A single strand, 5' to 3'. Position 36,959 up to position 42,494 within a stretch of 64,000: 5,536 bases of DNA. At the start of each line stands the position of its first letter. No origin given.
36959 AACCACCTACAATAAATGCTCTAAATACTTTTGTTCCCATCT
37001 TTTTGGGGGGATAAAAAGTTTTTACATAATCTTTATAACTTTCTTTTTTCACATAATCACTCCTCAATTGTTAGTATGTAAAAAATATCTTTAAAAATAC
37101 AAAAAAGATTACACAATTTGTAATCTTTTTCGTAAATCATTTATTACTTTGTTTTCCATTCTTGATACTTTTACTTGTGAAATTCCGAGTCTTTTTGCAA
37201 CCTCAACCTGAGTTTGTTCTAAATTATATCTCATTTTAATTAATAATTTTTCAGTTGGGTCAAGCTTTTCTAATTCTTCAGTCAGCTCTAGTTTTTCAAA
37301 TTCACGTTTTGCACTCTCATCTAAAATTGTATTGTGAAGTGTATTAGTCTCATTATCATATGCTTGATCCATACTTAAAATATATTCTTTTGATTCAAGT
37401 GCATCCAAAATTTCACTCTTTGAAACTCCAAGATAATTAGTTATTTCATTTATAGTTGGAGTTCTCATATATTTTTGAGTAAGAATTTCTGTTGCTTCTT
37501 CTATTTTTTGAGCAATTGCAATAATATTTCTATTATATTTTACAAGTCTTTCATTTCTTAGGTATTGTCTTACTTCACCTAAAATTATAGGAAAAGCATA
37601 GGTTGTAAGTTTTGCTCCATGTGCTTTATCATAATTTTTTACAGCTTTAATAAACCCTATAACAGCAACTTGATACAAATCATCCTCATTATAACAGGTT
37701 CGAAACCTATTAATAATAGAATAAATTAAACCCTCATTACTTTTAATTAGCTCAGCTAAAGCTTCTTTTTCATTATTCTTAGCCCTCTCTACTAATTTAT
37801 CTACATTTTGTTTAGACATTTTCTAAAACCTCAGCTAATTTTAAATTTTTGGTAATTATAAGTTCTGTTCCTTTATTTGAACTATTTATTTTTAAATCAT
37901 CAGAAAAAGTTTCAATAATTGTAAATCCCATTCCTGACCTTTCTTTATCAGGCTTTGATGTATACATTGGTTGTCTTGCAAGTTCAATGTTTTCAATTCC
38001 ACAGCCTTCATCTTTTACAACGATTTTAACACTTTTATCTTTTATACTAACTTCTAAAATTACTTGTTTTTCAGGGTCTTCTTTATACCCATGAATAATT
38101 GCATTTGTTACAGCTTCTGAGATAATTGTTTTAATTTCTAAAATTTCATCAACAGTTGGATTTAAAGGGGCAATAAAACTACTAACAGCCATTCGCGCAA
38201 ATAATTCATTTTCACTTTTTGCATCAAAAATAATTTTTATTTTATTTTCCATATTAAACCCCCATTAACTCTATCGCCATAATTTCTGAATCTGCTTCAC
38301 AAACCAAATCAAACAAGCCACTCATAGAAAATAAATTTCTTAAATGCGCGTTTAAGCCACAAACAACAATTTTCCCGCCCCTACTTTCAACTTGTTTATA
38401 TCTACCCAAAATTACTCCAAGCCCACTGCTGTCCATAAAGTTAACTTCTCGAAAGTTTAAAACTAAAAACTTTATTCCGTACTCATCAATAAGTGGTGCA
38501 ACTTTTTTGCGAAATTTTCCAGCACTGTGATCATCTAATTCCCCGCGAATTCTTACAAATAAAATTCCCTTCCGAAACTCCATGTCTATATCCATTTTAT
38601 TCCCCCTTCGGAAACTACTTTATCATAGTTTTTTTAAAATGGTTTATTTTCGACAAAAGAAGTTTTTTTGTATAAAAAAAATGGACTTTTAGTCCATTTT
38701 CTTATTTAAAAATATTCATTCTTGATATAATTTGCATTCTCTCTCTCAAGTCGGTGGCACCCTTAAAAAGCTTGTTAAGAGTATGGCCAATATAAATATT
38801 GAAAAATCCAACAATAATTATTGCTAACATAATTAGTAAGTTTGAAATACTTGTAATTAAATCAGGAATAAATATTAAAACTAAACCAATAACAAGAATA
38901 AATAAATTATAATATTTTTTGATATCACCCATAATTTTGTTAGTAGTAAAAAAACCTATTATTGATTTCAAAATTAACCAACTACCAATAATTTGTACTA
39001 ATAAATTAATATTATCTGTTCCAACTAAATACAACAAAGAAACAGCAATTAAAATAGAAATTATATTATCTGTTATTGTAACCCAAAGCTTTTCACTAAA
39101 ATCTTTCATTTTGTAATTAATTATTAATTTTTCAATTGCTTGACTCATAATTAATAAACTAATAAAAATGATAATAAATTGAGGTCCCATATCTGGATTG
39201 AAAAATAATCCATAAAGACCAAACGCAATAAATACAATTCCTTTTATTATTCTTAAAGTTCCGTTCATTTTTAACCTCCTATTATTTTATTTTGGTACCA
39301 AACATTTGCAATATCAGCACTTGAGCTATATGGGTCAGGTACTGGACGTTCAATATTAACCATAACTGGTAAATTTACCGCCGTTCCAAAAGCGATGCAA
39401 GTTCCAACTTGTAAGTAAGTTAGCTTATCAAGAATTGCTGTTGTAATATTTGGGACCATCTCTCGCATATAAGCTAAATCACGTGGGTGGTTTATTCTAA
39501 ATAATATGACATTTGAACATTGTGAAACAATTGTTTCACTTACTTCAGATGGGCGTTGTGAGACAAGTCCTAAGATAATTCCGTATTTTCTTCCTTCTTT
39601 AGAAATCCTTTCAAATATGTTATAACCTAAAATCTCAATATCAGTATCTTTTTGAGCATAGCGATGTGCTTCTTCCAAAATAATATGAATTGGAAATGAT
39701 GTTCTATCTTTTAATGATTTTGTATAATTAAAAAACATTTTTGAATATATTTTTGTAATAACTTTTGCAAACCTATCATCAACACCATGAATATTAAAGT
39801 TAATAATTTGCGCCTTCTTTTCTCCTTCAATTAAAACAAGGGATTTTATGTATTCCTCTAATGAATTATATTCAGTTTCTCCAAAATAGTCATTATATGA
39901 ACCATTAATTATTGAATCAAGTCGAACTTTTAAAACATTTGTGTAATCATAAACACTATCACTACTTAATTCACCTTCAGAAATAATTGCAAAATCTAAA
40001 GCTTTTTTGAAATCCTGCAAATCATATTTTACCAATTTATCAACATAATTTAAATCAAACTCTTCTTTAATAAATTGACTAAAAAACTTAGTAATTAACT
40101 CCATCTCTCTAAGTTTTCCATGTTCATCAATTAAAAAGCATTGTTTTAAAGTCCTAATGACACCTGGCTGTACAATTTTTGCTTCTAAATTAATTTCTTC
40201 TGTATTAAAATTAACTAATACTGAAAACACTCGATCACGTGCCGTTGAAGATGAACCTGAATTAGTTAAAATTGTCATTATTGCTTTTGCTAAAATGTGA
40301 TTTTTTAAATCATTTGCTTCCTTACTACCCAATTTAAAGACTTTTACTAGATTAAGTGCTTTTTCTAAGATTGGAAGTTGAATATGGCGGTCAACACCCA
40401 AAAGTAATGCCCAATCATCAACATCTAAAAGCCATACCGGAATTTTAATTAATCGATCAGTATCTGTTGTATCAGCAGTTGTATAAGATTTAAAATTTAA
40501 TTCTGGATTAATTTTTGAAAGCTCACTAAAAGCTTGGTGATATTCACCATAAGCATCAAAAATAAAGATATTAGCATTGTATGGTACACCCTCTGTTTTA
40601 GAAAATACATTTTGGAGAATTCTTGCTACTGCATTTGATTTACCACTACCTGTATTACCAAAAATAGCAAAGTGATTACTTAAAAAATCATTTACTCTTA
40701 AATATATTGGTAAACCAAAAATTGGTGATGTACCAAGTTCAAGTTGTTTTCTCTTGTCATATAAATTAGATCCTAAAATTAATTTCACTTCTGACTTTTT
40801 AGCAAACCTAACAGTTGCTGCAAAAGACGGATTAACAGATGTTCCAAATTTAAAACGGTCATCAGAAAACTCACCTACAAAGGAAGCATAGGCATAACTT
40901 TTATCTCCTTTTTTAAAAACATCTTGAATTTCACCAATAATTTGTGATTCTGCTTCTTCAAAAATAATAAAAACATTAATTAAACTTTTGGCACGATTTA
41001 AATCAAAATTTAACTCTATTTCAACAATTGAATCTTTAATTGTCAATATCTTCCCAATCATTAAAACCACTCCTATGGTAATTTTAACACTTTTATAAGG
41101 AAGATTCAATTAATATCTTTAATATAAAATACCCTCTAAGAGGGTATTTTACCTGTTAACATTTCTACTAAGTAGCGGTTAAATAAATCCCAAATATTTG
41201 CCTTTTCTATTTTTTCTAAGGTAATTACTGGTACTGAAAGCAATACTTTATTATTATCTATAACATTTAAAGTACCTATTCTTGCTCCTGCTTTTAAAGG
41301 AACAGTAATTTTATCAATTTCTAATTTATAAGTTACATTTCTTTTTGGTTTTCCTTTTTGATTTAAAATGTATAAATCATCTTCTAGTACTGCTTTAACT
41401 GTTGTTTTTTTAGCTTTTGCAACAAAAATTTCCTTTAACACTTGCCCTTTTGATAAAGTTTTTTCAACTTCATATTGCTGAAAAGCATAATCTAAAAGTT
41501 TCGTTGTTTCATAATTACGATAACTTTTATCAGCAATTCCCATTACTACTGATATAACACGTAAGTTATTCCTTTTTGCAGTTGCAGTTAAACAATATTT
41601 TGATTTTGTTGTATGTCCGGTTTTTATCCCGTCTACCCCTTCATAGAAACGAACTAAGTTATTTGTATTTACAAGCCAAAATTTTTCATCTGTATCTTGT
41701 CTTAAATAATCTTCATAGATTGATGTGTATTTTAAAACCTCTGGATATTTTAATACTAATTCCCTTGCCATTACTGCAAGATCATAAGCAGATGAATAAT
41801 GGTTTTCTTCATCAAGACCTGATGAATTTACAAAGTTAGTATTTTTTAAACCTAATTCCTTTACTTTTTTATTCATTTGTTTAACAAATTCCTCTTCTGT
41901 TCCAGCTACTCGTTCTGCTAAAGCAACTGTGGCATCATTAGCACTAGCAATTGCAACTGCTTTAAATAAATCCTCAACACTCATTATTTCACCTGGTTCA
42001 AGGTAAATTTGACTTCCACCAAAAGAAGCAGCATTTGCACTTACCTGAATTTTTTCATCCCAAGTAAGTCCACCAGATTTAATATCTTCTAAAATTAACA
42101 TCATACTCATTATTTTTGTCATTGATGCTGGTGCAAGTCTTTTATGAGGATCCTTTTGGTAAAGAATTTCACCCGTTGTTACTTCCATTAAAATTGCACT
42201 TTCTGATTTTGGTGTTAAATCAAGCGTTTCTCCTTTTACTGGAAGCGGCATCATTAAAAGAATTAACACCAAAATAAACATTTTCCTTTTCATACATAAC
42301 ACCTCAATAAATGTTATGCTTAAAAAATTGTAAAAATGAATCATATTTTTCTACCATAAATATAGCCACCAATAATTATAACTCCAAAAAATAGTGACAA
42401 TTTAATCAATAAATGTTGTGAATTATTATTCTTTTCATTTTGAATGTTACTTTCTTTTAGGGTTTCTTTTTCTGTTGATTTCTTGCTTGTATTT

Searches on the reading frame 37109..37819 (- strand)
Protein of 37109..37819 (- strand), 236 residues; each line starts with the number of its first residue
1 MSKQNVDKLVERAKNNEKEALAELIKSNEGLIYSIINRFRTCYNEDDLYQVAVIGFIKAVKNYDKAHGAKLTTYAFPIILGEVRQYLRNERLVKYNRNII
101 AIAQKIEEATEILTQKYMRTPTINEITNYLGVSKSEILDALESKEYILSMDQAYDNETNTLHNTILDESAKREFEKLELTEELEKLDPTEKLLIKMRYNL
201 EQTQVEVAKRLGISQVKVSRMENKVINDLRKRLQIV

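Call 62: search_protein_families(library=pfam, proteins=[window:37109-37819:-], max_evalue=0.000001)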
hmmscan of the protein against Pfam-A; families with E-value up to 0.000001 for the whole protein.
window:37109-37819:- (236 aa): 3 families
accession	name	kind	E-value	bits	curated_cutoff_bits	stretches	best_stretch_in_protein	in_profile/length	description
PF04542.20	Sigma70_r2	-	6.2e-13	48.8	24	1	24-91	1-69/71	Sigma-70 region 2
PF04545.22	Sigma70_r4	-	3.4e-12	46.1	24.1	1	183-231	2-50/50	Sigma-70, region 4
PF04539.22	Sigma70_r3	-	1.8e-11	44.4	25.3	1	104-173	4-74/78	Sigma-70 region 3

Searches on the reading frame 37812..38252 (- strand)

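Call 62: search_protein_families(library=pfam, proteins=[window:37812-38252:-], max_evalue=0.000001)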
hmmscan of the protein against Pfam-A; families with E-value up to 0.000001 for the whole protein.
window:37812-38252:- (146 aa): 2 families
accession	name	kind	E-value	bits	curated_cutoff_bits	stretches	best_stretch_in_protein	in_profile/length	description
PF13581.12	HATPase_c_2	-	3e-22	79.4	27.4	1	18-135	10-127/127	Histidine kinase-like ATPase domain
PF02518.31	HATPase_c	-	1.1e-11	45.6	26.4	1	39-135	5-107/111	Histidine kinase-, DNA gyrase B-, and HSP90-like ATPase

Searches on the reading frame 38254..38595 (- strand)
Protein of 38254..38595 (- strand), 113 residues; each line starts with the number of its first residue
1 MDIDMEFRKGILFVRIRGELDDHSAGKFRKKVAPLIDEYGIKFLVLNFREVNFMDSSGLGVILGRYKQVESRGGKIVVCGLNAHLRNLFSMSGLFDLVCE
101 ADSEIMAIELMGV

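Call 62: search_protein_families(library=pfam, proteins=[window:38254-38595:-], max_evalue=0.000001)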
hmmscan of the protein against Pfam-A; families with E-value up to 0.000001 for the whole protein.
window:38254-38595:- (113 aa): 2 families
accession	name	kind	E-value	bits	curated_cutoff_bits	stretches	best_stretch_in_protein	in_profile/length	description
PF01740.26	STAS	-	4.2e-25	88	22.6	1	3-98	2-97/106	STAS domain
PF13466.11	STAS_2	-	7.6e-13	48.9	29.2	1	14-94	1-79/80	STAS domain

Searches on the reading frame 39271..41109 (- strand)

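Call 62: search_protein_families(library=pfam, proteins=[window:39271-41109:-], max_evalue=0.000001)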
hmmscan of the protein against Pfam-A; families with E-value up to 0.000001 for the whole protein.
window:39271-41109:- (612 aa): 1 family
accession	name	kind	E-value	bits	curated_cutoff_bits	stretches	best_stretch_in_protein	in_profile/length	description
PF01935.23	DUF87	-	8.6e-27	95.1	23.2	1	132-308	11-176/220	Helicase HerA, central domain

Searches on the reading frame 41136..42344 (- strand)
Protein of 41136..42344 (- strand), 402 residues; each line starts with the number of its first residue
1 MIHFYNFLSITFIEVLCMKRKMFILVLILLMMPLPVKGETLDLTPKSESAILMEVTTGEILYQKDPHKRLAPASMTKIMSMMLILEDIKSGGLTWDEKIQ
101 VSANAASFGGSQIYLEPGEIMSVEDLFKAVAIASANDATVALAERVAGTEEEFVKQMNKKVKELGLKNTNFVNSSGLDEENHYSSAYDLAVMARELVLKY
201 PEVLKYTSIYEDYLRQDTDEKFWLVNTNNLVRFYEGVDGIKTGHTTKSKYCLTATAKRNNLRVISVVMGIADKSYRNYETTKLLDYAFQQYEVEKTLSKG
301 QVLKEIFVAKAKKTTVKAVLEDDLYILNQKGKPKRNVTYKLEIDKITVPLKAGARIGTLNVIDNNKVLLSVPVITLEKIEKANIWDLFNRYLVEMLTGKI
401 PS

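Call 62: search_protein_families(library=pfam, proteins=[window:41136-42344:-], max_evalue=0.000001)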
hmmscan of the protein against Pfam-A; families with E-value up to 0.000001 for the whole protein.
window:41136-42344:- (402 aa): 3 families
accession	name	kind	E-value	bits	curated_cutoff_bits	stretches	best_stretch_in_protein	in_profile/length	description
PF00768.25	Peptidase_S11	-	4.4e-81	272.3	27.6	1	46-269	11-236/239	D-alanyl-D-alanine carboxypeptidase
PF13354.11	Beta-lactamase2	-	4e-14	52.9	22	1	53-197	5-147/214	Beta-lactamase enzyme family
PF07943.18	PBP5_C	-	5.2e-14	52.6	21.2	1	291-381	1-91/91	Penicillin-binding protein 5, C-terminal domain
